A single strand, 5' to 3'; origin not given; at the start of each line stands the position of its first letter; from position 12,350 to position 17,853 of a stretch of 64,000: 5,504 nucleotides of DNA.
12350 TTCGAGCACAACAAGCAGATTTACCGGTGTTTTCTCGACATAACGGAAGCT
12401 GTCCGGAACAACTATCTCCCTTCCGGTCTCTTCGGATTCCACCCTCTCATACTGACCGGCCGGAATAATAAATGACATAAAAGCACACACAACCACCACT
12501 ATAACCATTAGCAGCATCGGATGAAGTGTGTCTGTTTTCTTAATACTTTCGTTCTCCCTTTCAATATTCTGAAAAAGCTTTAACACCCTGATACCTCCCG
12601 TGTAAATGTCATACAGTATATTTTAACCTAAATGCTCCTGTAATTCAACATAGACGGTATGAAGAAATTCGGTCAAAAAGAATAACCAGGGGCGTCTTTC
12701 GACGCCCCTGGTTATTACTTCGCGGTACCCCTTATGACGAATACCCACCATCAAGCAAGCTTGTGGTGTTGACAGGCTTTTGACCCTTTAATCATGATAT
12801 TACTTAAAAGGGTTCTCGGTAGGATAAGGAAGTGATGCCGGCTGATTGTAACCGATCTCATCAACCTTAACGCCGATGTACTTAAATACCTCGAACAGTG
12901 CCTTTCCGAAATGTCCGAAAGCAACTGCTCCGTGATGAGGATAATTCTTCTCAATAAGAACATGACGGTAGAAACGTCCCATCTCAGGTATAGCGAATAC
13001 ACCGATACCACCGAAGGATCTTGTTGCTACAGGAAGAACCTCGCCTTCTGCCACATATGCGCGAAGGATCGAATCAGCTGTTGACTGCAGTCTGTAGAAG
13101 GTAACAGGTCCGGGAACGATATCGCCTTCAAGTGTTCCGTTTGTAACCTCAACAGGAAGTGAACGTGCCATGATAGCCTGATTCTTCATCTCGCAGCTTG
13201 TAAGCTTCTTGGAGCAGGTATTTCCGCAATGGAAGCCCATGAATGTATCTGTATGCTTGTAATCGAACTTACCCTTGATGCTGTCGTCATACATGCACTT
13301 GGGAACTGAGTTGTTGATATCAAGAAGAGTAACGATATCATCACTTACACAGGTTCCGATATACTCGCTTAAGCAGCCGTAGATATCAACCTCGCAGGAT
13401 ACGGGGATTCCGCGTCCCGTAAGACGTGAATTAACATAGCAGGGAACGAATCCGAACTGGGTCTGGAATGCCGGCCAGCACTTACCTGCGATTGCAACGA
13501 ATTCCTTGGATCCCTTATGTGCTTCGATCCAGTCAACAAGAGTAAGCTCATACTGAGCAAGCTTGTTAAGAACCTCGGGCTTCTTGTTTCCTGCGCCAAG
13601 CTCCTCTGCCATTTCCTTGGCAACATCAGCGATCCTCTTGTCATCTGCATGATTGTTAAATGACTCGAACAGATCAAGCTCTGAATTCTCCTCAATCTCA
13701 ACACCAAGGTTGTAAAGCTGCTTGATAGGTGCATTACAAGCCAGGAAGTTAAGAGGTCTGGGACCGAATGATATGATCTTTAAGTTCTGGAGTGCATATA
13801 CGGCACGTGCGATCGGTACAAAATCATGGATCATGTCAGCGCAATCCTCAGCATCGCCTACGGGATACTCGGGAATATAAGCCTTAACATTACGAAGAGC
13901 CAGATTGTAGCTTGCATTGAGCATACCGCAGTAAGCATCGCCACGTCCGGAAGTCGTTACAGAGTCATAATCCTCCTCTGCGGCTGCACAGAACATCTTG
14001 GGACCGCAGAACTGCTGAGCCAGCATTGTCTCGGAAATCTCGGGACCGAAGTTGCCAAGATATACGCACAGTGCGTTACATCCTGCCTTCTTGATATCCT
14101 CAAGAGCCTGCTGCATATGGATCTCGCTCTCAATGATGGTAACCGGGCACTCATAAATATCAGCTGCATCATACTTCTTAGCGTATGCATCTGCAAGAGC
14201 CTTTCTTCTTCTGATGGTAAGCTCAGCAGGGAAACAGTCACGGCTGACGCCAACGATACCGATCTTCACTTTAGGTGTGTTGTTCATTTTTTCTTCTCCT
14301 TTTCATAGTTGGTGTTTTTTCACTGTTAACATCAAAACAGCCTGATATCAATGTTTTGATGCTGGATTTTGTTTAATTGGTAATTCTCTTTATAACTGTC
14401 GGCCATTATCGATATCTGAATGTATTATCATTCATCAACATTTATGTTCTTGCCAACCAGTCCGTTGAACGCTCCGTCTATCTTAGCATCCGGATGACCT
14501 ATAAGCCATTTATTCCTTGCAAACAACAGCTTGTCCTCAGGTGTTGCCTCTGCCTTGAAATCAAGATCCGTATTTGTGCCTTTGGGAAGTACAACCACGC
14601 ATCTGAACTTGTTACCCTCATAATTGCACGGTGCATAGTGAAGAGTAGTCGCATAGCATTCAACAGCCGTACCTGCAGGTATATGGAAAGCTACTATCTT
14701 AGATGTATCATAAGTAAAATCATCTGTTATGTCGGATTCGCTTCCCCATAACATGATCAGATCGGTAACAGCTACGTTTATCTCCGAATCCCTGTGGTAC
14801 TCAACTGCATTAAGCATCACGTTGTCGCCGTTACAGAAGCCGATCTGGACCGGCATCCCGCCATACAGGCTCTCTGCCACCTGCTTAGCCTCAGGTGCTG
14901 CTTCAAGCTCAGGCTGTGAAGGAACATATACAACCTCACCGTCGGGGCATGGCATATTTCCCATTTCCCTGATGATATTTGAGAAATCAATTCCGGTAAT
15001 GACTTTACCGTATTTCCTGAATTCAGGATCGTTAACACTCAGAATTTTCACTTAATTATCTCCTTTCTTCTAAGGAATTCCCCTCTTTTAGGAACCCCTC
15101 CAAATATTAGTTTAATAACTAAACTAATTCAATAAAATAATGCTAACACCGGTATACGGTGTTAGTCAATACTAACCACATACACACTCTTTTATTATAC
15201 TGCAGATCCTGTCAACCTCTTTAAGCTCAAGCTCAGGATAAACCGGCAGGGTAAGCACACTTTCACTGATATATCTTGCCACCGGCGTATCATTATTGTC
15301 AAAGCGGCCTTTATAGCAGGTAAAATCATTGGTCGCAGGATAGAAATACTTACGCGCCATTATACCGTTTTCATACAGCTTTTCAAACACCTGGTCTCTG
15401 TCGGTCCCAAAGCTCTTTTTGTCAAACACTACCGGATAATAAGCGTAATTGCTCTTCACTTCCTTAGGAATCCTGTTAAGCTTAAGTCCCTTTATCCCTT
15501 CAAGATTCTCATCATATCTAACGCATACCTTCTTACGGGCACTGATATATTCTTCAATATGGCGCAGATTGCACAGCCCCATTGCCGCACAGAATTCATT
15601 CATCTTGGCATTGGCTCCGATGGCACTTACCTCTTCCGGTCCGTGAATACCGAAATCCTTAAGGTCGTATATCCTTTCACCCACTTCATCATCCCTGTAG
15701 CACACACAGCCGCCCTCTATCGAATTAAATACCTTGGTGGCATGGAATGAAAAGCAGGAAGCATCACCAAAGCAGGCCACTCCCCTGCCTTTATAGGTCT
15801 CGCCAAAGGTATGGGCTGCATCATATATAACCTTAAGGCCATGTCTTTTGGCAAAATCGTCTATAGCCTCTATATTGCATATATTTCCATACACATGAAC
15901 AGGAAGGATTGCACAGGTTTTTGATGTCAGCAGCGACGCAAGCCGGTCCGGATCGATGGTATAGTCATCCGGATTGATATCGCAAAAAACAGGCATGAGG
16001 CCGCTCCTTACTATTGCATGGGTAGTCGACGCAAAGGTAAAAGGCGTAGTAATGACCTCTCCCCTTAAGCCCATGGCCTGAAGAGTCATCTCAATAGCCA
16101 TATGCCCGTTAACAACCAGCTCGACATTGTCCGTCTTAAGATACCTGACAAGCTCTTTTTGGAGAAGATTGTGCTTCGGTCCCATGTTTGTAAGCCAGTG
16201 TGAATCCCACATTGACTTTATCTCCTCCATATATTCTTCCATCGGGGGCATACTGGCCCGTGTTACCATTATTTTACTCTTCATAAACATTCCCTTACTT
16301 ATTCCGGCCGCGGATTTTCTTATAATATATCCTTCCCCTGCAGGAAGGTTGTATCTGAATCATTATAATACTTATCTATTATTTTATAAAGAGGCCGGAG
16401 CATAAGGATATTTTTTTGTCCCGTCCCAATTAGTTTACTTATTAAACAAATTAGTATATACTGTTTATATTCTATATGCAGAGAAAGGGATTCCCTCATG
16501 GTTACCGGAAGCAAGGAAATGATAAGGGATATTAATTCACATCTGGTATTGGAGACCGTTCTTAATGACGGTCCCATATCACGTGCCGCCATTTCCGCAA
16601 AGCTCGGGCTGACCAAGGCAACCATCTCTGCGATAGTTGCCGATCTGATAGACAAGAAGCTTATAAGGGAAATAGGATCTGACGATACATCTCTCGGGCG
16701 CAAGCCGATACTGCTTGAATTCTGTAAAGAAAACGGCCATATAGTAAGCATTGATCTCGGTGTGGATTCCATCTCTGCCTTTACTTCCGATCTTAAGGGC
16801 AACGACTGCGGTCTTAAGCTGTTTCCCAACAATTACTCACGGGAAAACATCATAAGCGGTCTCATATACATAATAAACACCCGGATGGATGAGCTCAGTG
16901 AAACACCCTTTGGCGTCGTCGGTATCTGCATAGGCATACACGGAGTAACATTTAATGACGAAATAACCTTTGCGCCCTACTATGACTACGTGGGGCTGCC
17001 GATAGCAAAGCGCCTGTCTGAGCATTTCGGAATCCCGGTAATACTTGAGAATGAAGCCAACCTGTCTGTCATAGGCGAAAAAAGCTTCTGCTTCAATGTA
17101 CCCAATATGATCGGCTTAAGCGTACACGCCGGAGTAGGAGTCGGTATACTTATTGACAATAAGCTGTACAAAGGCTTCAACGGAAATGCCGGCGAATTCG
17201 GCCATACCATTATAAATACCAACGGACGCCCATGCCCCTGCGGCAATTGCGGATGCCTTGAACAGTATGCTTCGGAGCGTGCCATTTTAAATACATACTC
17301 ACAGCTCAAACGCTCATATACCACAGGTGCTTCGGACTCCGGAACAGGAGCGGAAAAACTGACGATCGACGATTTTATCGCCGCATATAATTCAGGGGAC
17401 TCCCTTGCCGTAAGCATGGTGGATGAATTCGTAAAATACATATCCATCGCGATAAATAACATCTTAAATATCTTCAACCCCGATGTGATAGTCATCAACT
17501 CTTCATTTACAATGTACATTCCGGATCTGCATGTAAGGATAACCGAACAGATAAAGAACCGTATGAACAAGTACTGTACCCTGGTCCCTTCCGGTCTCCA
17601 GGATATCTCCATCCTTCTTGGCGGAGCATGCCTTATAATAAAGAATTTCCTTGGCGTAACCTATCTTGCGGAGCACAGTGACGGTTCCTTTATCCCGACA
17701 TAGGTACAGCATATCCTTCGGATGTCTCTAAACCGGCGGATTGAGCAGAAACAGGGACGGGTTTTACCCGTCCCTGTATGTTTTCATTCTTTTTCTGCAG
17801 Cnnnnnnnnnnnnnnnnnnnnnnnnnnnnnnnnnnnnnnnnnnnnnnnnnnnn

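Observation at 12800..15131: DUF4867 plus FucI-family two-gene operon behind a XylR-type operator, next to xylB, a GH3 gene and a ROK repressor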

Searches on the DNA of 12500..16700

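Call 68: search_rna_families(source=window, start=12500, end=16700, threshold=evalue, max_evalue=1)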
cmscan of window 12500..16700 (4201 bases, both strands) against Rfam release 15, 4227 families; matches with E-value up to 1: 4.
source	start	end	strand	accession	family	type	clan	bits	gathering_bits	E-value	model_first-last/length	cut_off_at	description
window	12641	12794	-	RF01699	Clostridiales-1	Gene; sRNA;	-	29.3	48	0.0013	1-166/166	no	Clostridiales-1 RNA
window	15395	15520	-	RF00509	snosnR64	Gene; snRNA; snoRNA; CD-box;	CL00069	22.8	38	0.77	1-105/105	no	Small nucleolar RNA snR64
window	12677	12721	+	RF03975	mir-5881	Gene; miRNA;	-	19.8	87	0.53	1-67/67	no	mir-5881 microRNA precursor family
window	12679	12722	-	RF03975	mir-5881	Gene; miRNA;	-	19.3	87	0.8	1-67/67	no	mir-5881 microRNA precursor family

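Call 70: search_rna_families(source=window, start=12560, end=12860, threshold=evalue, max_evalue=1, show_alignments=1)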
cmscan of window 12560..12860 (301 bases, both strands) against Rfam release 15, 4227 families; matches with E-value up to 1: 8.
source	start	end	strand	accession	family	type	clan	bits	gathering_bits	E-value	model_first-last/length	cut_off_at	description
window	12641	12794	-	RF01699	Clostridiales-1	Gene; sRNA;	-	29.3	48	9.1e-05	1-166/166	no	Clostridiales-1 RNA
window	12606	12720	+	RF02029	sraA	Gene; sRNA;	-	23.4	56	0.16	1-95/95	no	sraA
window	12677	12721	+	RF03975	mir-5881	Gene; miRNA;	-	19.8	87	0.038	1-67/67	no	mir-5881 microRNA precursor family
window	12679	12722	-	RF03975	mir-5881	Gene; miRNA;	-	19.3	87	0.057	1-67/67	no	mir-5881 microRNA precursor family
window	12616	12714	+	RF01408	sraL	Gene; sRNA;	-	18.2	39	0.047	1-142/142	no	sraL Hfq binding RNA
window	12670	12792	-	RF02613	BSR0739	Gene; sRNA;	-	17.2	191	0.17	1-160/160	no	Brucella sRNA 0739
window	12684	12714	-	RF04180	BTnc231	Gene; sRNA;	-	16.1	80.4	0.5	123-153/154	no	Bacteroides sRNA BTnc231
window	12681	12848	+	RF03159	RAGATH-7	Gene; sRNA;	-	15.7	111.8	0.25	1-208/208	no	RAGATH-7 RNA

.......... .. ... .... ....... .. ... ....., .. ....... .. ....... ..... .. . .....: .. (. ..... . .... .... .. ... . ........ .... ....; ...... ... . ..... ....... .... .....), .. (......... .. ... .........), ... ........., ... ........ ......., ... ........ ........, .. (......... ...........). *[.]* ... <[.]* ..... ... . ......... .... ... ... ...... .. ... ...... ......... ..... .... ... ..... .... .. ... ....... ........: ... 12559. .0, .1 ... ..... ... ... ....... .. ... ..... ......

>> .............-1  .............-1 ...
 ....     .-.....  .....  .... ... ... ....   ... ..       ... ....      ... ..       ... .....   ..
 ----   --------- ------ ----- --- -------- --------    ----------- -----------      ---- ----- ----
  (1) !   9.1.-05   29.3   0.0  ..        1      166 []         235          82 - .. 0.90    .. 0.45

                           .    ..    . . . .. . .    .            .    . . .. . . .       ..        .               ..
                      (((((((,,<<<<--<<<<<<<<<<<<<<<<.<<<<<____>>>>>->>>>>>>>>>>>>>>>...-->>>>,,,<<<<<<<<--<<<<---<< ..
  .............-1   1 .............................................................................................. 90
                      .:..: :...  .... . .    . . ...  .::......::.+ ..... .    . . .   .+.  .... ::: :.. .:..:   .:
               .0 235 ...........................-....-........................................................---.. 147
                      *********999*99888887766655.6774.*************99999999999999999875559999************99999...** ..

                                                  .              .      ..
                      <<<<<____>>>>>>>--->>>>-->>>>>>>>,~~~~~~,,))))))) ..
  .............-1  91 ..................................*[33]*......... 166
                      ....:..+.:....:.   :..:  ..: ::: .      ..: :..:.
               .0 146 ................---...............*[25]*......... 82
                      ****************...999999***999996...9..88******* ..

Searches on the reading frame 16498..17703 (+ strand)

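Call 3: search_protein_families(library=pfam, proteins=[window:16498-17703:+])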
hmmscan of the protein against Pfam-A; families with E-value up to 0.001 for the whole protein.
window:16498-17703:+ (401 aa): 3 families
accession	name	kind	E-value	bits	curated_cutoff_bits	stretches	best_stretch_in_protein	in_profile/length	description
PF00480.26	ROK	-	1.8e-50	172.5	22.9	1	83-381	2-292/294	ROK family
PF12802.13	MarR_2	-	1.3e-06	28.9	27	1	14-60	7-54/61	MarR family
PF13412.12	HTH_24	-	1.2e-05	25.2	21.9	1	11-57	2-48/48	Winged helix-turn-helix DNA-binding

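Call 4: search_protein_families(library=ncbifam, proteins=[window:16498-17703:+])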
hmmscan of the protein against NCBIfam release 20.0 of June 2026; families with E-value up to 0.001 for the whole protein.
window:16498-17703:+ (401 aa): 12 families
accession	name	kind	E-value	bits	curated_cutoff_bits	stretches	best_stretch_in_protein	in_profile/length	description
NF047937.1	TransRegNagC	equivalog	4.6e-50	171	650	1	7-385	6-388/399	DNA-binding transcriptional regulator NagC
NF049930.1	TransRegMlc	equivalog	2.1e-42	145.9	530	1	7-358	11-368/405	sugar metabolism global transcriptional regulator Mlc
TIGR00744.1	ROK_glcA_fam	subfamily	2.6e-35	122.2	260.35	1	84-335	2-259/318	ROK family glucokinase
NF045551.1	GK_Pyrobac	equivalog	2.9e-25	89.2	500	1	167-370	77-265/294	ATP-dependent glucokinase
NF007251.0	PRK09698.1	equivalog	4.6e-22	78.6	253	1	114-335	41-246/304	allose kinase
NF009835.0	PRK13310.1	equivalog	1.7e-20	73.5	380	1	138-358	54-271/303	N-acetylglucosamine kinase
NF003461.0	PRK05082.1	subfamily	3.6e-18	66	283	1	167-377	86-283/291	N-acetylmannosamine kinase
NF047821.1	NactlManKinNanK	equivalog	5.7e-17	62.2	450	1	167-339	86-245/288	N-acetylmannosamine kinase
NF007108.0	PRK09557.1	equivalog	8.7e-17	61.4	443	1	84-352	5-269/303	fructokinase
NF042998.1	bglucokin_BglK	equivalog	3.5e-15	56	550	1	169-335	86-242/291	beta-glucoside kinase BglK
NF009836.0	PRK13311.1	equivalog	1.3e-13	50.8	551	1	129-326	45-244/256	N-acetyl-D-glucosamine kinase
NF045550.1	FrctkaseScrK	equivalog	0.00013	21.5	400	0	131-241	53-161/293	fructokinase ScrK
